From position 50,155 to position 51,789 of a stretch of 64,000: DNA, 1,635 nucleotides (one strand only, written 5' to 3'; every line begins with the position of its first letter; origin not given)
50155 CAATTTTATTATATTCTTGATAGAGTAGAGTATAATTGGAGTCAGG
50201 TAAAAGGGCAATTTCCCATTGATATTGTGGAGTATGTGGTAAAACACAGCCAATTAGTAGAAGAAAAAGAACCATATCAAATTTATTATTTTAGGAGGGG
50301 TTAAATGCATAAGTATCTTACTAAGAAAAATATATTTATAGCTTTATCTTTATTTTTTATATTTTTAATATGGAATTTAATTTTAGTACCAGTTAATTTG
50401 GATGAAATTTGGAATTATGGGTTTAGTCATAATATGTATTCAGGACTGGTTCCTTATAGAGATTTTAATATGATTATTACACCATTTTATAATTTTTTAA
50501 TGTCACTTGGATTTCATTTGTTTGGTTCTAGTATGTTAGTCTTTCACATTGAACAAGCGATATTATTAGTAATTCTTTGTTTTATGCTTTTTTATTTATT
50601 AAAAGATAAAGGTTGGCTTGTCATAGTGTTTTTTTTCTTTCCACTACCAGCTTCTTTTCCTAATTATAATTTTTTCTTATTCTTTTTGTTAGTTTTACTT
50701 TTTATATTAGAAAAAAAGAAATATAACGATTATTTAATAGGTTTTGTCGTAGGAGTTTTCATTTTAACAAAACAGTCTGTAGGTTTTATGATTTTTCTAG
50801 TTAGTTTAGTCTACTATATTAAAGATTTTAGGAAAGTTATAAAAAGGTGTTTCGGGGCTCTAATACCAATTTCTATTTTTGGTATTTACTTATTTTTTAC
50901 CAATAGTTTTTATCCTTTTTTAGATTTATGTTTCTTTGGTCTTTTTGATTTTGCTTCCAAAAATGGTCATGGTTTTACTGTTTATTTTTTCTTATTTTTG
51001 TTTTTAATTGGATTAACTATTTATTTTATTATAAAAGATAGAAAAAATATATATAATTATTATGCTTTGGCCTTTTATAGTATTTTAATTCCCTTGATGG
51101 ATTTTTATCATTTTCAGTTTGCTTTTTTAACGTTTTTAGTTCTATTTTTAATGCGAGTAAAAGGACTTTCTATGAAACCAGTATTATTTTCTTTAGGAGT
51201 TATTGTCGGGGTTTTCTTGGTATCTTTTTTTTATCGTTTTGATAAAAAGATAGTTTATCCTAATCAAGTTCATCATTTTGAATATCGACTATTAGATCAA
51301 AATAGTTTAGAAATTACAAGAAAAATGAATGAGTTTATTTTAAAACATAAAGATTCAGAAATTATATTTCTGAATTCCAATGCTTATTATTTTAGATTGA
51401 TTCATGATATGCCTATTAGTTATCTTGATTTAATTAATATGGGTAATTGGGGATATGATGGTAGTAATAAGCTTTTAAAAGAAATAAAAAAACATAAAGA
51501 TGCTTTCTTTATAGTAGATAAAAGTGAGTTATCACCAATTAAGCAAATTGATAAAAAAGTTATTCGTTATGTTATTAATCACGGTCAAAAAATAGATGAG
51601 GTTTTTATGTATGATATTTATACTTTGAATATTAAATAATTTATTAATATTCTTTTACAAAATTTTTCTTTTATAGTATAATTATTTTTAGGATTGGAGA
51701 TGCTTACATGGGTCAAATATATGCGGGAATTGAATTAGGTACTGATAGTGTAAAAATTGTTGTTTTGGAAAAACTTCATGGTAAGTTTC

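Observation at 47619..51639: Three tandem paralogous 10-TM membrane proteins inserted between divIB and ftsA in the division cluster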

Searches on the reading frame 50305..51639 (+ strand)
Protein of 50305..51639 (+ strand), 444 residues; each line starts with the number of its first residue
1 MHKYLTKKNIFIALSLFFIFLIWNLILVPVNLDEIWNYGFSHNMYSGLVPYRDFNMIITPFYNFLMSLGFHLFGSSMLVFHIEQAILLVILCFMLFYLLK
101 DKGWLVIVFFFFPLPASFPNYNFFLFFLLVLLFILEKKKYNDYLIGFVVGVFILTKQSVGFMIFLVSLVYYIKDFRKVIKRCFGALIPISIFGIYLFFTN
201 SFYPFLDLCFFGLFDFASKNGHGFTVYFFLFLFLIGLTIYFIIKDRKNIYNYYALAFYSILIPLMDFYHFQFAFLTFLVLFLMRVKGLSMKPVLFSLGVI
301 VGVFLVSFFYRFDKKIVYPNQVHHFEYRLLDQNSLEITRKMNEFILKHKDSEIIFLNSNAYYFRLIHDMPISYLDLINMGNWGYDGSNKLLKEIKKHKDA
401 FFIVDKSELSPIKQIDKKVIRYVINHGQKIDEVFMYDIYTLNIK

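Call 3: search_protein_families(library=pfam, proteins=[window:50305-51639:+], max_evalue=1)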
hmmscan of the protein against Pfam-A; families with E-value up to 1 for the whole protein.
window:50305-51639:+ (444 aa): 1 family
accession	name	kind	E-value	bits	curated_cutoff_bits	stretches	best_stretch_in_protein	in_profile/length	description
PF13231.12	PMT_2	-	0.011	16.3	26.1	1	60-192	4-149/160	Dolichyl-phosphate-mannose-protein mannosyltransferase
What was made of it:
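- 50305..51639 (+): GT-C-like copy 3 (444 aa); core clade, present in most species including most single-copy ones. This is the copy that was modelled. PMT_2 hit of 16.3 bits, below the cut-off (call 3).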

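Call 4: search_protein_families(library=ncbifam, proteins=[window:50305-51639:+], max_evalue=1)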
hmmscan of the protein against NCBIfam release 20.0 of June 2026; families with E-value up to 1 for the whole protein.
window:50305-51639:+ (444 aa): 0 families

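Call 8: find_homologous_proteins(query=window:50305-51636:+, max_evalue=0.001)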
Query window:50305-51636:+ (444 aa): 833 proteins with E <= 0.001 among 8000 candidates; the best 120 are listed.
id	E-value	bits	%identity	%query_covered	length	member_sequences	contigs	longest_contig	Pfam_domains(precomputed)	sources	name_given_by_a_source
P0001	9.5e-282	953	99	100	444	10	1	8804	-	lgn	-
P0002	3.7e-231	786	82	100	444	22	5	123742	-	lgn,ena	-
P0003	1.2e-182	626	66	99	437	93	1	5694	-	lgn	-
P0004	3.9e-182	625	66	95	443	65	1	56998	-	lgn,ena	-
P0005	9.0e-177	607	64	94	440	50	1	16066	-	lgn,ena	-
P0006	5.2e-172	591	62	95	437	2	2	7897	-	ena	-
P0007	7.5e-171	587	60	100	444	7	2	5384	-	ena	-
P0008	3.1e-167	576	60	98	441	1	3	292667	-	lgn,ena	-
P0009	3.2e-167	576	60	100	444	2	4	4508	-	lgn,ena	-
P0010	3.2e-167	575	60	98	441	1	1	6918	-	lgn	-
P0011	4.4e-167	575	61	98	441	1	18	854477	-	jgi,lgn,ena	-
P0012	3.1e-166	572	60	98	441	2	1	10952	-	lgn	-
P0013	3.4e-166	572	60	98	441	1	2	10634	-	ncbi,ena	-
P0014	3.7e-166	572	61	95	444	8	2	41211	-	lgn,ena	-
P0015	4.5e-166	572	60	98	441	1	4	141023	-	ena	-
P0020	7.1e-164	564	59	98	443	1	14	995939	-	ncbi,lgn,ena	-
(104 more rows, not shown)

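Call 27: predict_structure(alignment_id=A2)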
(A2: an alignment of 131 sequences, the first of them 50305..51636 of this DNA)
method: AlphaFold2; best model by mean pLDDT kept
length: 444 residues; sequences in the alignment: 131
mean_pLDDT: 96.4   pTM: 0.94
mean pLDDT of the five models: 96.4, 96.2, 96.1, 95.9, 96.0
residues with pLDDT >= 90: 423; 70-90: 17; 50-70: 4; < 50: 0
segments of 3 or more residues with pLDDT < 50: none
pLDDT, mean of each block of 10 residues (from residue 1): 80 97 96 97 98 97 98 98 98 97 97 94 98 98 99 98 98 98 99 98 98 94 92 98 98 98 95 98 94 95 95 91 97 96 97 97 96 96 97 97 98 96 98 98 83
secondary structure, 60 per line:
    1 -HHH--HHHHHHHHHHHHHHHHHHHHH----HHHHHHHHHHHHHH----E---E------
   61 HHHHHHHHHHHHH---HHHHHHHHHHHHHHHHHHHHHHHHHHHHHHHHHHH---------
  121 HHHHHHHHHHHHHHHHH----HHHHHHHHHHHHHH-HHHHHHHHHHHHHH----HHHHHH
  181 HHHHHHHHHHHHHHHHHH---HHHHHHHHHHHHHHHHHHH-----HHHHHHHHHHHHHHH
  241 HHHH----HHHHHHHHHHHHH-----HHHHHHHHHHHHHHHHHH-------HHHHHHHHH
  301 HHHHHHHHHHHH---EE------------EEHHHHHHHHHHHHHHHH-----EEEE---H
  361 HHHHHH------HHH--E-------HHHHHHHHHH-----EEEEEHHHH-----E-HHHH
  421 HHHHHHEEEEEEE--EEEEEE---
elements in order: H7-27 H32-45 H61-73 H77-111 H121-137 H142-155 H157-170 H175-198 H202-220 H226-244 H249-261 H267-284 H292-312 H332-347 E353-356 H360-366 H386-395 E401-405 H406-409 H417-426 E427-433 E436-441
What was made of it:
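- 50305..51639 (+): AF2 model with pLDDT 96.4 (call 27).
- Fold: the AF2 model has pLDDT 96.4 and pTM 0.94 (call 27).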

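Call 30: fold_search(model_id=the predicted structure, library=pdb)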
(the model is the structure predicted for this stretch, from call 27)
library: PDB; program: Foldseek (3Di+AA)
matches with E <= 10: 82; with E <= 0.001: 3
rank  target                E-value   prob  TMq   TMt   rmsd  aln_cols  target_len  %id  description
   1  5f15                  1.2e-04  1.00  0.57  0.49   9.5       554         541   12  Crystal Structure of ArnT from Cupriavidus metallidurans bound to Undecaprenyl phosphate (released 2016-02-17)
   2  5ezm                  1.8e-04  1.00  0.60  0.51   7.9       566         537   11  Crystal Structure of ArnT from Cupriavidus metallidurans in the apo state (released 2016-02-17)
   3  3waj                  2.2e-04  1.00  0.45  0.29  13.4       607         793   12  Crystal structure of the Archaeoglobus fulgidus oligosaccharyltransferase (O29867_ARCFU) complex with Zn and sulfate (released 2013-10-30)
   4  8b6l_I                1.9e-03  1.00  0.51  0.36  11.7       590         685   10  Subtomogram average of the human Sec61-TRAP-OSTA-translocon (released 2022-12-07)
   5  3rce_A                6.3e-03  1.00  0.49  0.35   9.9       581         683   11  Bacterial oligosaccharyltransferase PglB (released 2011-06-15)
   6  6ftg_5                1.1e-02  1.00  0.47  0.35  14.0       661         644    9  Subtomogram average of OST-containing ribosome-translocon complexes from canine rough microsomal membranes (released 2018-03-21)
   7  6gxc_A                1.6e-02  1.00  0.48  0.34   9.4       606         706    9  Bacterial oligosaccharyltransferase PglB in complex with an inhibitory peptide and a reactive lipid-linked oligosaccha (released 2018-11-14)
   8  9s6u_A                3.4e-02  0.98  0.37  0.31  10.6       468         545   11  Ternary cryo-EM structure of human ALG9 with Dol25-PP-GlcNAc2Man8, Dol25-P-Man and Fab (released 2026-03-18)
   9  9ub7_B                9.2e-02  0.99  0.42  0.46  13.2       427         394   12  Structure of glycosylphosphatidylinositol transamidase,state 1 (released 2026-04-08)
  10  6p25_A                2.7e-01  0.98  0.31  0.20   5.9       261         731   16  Structure of S. cerevisiae protein O-mannosyltransferase Pmt1-Pmt2 complex bound to the sugar donor and a peptide acce (released 2019-07-10)
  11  9dm7_A                3.1e-01  0.89  0.36  0.41   9.0       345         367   15  mannosyltransferase PimE in complex with Fab_E6 (released 2025-06-25)
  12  9dm5                  3.8e-01  0.54  0.23  0.26  12.1       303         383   14  Product-Bound mannosyltransferase PimE (released 2025-06-25)
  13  9wno_A                5.9e-01  0.93  0.43  0.46  11.4       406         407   12  Cryo-EM structure of Candida glabrata GPI mannosyltransferase I bound to Dol-P-Man (released 2025-12-03)
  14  6s7v                  9.4e-01  0.06  0.11  0.12  19.4       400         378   11  Lipoteichoic acids flippase LtaA (released 2020-04-22)
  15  8x9u_R                1.9e+00  0.09  0.13  0.18  15.9       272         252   13  Identification, structure and agonist design of an androgen membrane receptor (released 2025-02-12)
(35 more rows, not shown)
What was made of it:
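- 50305..51639 (+): Foldseek matches to ArnT and others (call 30).
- On GT-C glycosyltransferase superfamily (GT-C_A-like fold): The 13 best Foldseek PDB hits are GT-C enzymes or the GT-C-like PIGU (call 30).
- Closest known: ArnT. Same: It is the best structural match (Foldseek E 1e-4, TM 0.57-0.60, call 30).
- Closest known: PimE / MptC family. Different: The structural match to PimE is weak (E 0.31, TM 0.36, call 30).
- The Foldseek PDB top hits are ArnT 5f15/5ezm (E 1e-4, TM 0.57-0.60), AglB, STT3, PglB, ALG9, PMT1/2, PimE and GPI-MT-I (call 30). The fold search includes yeast Pmt1-Pmt2 (call 30). AglB, STT3 and PglB are among the best fold matches (call 30).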

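Call 36: find_encoding_contigs(protein=window:50305-51639:+, flank=10000, max_places=4)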
Protein window:50305-51639:+ (444 aa): 14 contigs read that carry it; 4 places shown.
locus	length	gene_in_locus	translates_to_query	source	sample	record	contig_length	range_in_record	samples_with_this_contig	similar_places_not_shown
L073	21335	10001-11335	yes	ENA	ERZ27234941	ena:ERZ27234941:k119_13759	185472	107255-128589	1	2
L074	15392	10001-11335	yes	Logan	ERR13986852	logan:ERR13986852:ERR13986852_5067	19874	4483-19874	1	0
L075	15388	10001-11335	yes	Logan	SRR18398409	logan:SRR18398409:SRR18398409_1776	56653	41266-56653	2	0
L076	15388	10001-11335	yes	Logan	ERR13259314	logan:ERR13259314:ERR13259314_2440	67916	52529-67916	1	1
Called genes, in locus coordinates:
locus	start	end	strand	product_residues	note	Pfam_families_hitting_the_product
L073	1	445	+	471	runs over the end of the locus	PF00224:PK, PF03328:HpcH_HpaI (faint), PF02887:PK_C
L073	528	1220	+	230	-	-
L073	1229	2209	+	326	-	-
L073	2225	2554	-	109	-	-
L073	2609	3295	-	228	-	PF00625:Guanylate_kin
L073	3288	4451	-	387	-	PF01467:CTP_transf_like (faint), PF05636:HIGH_NTase1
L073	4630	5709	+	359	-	PF03033:Glyco_transf_28, PF04101:Glyco_tran_28_C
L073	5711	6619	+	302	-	PF01565:FAD_binding_4, PF02873:MurB_C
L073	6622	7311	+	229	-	PF08478:POTRA_1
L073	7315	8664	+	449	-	-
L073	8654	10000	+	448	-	-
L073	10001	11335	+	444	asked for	-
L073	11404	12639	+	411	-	PF02491:SHS2_FTSA, PF14450:FtsA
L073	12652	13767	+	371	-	PF00091:Tubulin, PF12327:FtsZ_C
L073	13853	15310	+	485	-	-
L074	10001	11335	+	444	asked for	-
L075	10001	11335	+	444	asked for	-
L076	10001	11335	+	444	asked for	-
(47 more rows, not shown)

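Call 44: search_solved_structures(query=A2, max_evalue=10, show_alignments=2)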
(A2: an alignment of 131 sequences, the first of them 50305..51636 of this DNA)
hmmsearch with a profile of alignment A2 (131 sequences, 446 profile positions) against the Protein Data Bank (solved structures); distinct sequences matched with E-value up to 10: 1.
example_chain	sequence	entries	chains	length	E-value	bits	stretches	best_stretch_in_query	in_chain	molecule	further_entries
6e66_A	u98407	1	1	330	1.3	11.4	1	351-436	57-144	NleB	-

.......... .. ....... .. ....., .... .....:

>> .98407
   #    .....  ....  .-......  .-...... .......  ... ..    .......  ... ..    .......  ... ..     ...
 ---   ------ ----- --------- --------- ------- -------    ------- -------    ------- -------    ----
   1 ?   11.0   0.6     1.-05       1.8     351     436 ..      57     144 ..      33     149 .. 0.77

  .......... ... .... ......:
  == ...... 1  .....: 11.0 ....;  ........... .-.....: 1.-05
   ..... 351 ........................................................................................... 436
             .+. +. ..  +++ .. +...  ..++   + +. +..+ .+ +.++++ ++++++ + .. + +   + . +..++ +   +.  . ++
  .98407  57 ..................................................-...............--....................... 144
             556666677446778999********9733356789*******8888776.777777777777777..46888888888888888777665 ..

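Call 46: search_protein_families(library=pfam, alignment_id=A5, max_evalue=0.1)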
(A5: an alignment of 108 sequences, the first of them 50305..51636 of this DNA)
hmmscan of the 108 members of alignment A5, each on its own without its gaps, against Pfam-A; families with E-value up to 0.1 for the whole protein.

A. member 1, window:50305-51636:+ (444 aa): 1 family
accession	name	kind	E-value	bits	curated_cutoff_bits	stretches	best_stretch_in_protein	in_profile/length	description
PF13231.12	PMT_2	-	0.011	16.3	26.1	1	60-192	4-149/160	Dolichyl-phosphate-mannose-protein mannosyltransferase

B. families by the number of members that match (of 108 scanned): 25 families
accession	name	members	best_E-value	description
PF13231.12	PMT_2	21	2e-05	Dolichyl-phosphate-mannose-protein mannosyltransferase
PF09594.16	GT87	19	2.5e-07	Glycosyltransferase family 87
PF11992.13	TgpA_N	3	0.011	TgpA N-terminal domain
PF08869.16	XisI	1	0.0038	XisI protein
PF16904.10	PurL_C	1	0.014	Phosphoribosylformylglycinamidine synthase II C-terminus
PF15795.10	Spec3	1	0.018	Ectodermal ciliogenesis protein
PF06570.16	DUF1129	1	0.019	Protein of unknown function (DUF1129)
PF15711.10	ILEI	1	0.02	Interleukin-like EMT inducer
PF03904.18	DUF334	1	0.02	Domain of unknown function (DUF334)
PF14150.11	YesK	1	0.03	YesK-like protein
PF19529.4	DUF6057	1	0.031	Family of unknown function (DUF6057)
PF13515.12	FUSC_2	1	0.032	Fusaric acid resistance protein-like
PF18121.7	TFA2_Winged_2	1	0.037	TFA2 Winged helix domain 2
PF23532.1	Microp_apicomplexa_18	1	0.041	Apicomplexa microprotein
PF13877.11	RPAP3_C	1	0.046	Potential Monad-binding region of RPAP3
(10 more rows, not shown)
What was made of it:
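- On GT87 (Pfam PF09594; PimE/MptC): 19/108 members reach E<=0.1 (call 46).
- On GT39/GT83 (Pfam PF13231 PMT_2; PMT, ArnT-like): 21/108 members reach E<=0.1, with a best of 2e-5 (call 46).
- On Wzy / WaaL (O-antigen polymerase or ligase): One of 108 members gives a chance-level EpsG hit (E 0.046, call 46).
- There are weak PMT_2 matches (calls 3, 46).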

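Call 65: find_encoding_contigs(protein=P0290, flank=3000, max_places=6)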
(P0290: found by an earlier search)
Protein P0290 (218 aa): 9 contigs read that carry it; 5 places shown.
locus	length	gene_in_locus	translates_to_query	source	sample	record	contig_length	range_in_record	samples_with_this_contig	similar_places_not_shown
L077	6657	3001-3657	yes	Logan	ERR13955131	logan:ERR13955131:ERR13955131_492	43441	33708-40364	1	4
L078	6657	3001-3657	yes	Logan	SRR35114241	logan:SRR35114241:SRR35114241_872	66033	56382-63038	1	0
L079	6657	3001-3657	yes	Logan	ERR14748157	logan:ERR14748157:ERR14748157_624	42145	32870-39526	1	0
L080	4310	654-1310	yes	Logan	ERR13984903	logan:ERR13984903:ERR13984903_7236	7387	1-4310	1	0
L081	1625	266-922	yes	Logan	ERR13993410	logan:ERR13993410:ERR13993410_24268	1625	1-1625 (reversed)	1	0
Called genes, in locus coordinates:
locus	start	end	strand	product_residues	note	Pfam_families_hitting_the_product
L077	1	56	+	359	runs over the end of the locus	PF03033:Glyco_transf_28, PF04101:Glyco_tran_28_C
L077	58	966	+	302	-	PF01565:FAD_binding_4, PF02873:MurB_C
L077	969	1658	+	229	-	PF08478:POTRA_1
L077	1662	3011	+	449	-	-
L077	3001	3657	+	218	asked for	-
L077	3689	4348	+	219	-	-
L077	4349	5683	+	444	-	-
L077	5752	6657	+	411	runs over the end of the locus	PF02491:SHS2_FTSA, PF14450:FtsA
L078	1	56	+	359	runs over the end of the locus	PF03033:Glyco_transf_28, PF04101:Glyco_tran_28_C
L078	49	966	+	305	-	PF01565:FAD_binding_4, PF02873:MurB_C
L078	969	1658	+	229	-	PF08478:POTRA_1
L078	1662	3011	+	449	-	-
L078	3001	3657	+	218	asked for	-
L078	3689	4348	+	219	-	-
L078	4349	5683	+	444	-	-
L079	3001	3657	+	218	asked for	-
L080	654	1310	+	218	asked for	-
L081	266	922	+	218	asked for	-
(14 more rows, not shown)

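Call 66: find_encoding_contigs(protein=P0300, flank=3000, max_places=4)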
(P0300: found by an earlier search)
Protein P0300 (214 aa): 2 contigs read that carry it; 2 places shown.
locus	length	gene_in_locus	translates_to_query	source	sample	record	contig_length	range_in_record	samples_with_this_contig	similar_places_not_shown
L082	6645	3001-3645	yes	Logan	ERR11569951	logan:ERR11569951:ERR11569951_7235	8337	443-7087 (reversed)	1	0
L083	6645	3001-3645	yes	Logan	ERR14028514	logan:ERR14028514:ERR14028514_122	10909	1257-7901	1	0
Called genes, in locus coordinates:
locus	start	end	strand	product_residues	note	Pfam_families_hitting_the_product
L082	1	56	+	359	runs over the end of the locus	PF03033:Glyco_transf_28, PF04101:Glyco_tran_28_C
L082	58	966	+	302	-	PF01565:FAD_binding_4, PF02873:MurB_C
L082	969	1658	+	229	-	PF08478:POTRA_1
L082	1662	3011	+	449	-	-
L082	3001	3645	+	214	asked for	-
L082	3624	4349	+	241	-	-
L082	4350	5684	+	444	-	-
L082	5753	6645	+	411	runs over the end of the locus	PF02491:SHS2_FTSA, PF14450:FtsA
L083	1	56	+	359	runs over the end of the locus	PF03033:Glyco_transf_28, PF04101:Glyco_tran_28_C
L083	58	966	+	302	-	PF01565:FAD_binding_4, PF02873:MurB_C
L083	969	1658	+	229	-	PF08478:POTRA_1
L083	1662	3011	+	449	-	-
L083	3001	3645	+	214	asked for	-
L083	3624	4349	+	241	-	-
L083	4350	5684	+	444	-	-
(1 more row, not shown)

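Call 78: find_encoding_contigs(protein=P0020, flank=10000, max_places=1)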
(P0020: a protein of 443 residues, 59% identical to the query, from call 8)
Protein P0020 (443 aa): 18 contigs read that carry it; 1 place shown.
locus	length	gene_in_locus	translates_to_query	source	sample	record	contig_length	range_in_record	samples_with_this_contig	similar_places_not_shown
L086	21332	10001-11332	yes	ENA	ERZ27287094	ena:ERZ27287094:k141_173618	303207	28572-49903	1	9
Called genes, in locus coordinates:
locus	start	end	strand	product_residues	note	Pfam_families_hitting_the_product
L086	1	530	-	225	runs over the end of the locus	PF00625:Guanylate_kin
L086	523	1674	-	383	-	PF05636:HIGH_NTase1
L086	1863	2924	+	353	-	PF03033:Glyco_transf_28, PF02350:Epimerase_2 (faint), PF00534:Glycos_transf_1 (weak), PF04101:Glyco_tran_28_C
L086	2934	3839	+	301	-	PF01565:FAD_binding_4, PF02873:MurB_C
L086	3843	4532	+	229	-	PF08478:POTRA_1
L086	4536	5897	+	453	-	PF09594:GT87 (weak)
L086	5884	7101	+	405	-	-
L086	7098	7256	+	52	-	-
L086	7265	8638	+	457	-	PF09594:GT87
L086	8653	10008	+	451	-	-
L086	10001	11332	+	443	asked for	-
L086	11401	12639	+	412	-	PF11104:PilM_2 (faint), PF02491:SHS2_FTSA, PF14450:FtsA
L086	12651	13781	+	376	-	PF00091:Tubulin, PF12327:FtsZ_C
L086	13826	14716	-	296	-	PF00491:Arginase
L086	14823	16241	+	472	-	PF08245:Mur_ligase_M, PF02875:Mur_ligase_C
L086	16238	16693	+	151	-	PF04892:VanZ-LLP1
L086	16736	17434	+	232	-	PF04542:Sigma70_r2, PF04545:Sigma70_r4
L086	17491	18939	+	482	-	PF16403:Bact_surface_Ig-like, PF01522:Polysacc_deac_1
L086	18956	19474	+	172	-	PF09419:PGP_phosphatase (faint), PF08282:Hydrolase_3 (faint), PF13419:HAD_2 (faint), PF00702:Hydrolase (weak), PF13242:Hydrolase_like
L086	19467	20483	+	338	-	PF02421:FeoB_N (faint), PF03193:RsgA_GTPase, PF21516:YqeH-like_C (faint), PF00009:GTP_EFTU (faint), PF01926:MMR_HSR1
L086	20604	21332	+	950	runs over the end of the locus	PF00092:VWA, PF13519:VWA_2, PF18998:Flg_new_2 (weak)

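Call 79: search_protein_families(library=pfam, proteins=[L086:4536-5894:+, L086:5884-7098:+, L086:7265-8635:+, L086:8653-10005:+, L086:10001-11329:+], max_evalue=0.1)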
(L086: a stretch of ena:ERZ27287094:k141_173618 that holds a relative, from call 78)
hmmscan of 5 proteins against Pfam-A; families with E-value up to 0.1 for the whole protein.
L086:4536-5894:+ (453 aa): 1 family
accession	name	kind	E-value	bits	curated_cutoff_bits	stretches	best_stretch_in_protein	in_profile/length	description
PF09594.16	GT87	-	7.4e-06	26.3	25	1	60-213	5-157/237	Glycosyltransferase family 87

L086:5884-7098:+ (405 aa): 1 family
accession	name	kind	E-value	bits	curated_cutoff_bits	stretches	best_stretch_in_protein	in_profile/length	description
PF13231.12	PMT_2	-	0.00046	20.9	26.1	1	68-204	4-154/160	Dolichyl-phosphate-mannose-protein mannosyltransferase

L086:7265-8635:+ (457 aa): 2 families
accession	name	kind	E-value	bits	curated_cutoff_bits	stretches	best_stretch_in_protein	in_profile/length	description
PF09594.16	GT87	-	5.2e-08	33.4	25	1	64-256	4-191/237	Glycosyltransferase family 87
PF15711.10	ILEI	-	0.033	15.1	27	0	378-441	16-71/90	Interleukin-like EMT inducer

L086:8653-10005:+ (451 aa): 1 family
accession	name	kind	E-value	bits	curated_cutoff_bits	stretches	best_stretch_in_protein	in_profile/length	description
PF09594.16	GT87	-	0.0026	18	25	1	106-213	57-158/237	Glycosyltransferase family 87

L086:10001-11329:+ (443 aa): 1 family
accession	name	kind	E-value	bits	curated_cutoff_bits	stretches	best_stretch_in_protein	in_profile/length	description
PF09594.16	GT87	-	0.0032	17.7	25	1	62-205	9-157/237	Glycosyltransferase family 87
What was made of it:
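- On GT87 (Pfam PF09594; PimE/MptC): In related species some paralogues score 26.3 and 33.4 bits and others 17.7-18 (call 79).
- Closest known: PimE / MptC family. Same: 19/108 members give weak hits, and two paralogues in a related species just pass the cut-off (calls 46, 79).
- Two of five copies in a related species just pass the GT87 cut-off (call 79).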

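Call 82: search_solved_structures(query=L086:7265-8635:+, max_evalue=10, show_alignments=3)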
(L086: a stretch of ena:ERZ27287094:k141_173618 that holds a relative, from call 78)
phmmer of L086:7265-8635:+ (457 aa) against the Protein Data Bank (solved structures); distinct sequences matched with E-value up to 10: 0.
